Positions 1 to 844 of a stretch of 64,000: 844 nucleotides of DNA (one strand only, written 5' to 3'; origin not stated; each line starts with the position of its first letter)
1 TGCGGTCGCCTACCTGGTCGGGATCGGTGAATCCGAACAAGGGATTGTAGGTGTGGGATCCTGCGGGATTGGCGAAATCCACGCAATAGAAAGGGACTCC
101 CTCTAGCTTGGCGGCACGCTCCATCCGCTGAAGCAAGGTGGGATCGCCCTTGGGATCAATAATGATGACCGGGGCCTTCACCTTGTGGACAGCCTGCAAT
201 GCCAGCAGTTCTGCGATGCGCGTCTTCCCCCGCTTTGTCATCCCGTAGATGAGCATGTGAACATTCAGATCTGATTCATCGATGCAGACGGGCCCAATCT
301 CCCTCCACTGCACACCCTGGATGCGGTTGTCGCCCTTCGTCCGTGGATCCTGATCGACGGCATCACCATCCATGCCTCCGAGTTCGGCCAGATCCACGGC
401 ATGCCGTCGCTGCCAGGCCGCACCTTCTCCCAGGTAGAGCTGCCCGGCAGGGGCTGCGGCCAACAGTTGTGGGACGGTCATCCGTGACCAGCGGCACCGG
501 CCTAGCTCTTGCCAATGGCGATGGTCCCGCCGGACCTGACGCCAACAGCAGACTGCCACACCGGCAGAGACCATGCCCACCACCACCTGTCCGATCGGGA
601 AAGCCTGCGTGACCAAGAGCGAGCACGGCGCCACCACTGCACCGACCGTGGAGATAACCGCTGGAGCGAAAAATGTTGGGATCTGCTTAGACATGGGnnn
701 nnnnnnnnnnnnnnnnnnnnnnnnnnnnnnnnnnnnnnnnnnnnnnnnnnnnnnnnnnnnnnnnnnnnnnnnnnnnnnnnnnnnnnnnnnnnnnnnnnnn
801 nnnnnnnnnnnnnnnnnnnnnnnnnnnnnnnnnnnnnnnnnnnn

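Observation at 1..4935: A second element, an integrative mobilizable element, sits left of att copy 1: tandem accretion at one att site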

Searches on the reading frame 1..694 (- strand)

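Call 11: search_protein_families(library=pfam, proteins=[window:1-694:-], max_evalue=0.01)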
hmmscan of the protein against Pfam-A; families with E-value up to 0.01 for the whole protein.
window:1-694:- (231 aa): 1 family
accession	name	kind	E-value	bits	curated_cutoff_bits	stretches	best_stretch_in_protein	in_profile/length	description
PF01935.23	DUF87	-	3.2e-07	31.1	23.2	1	135-184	13-63/220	Helicase HerA, central domain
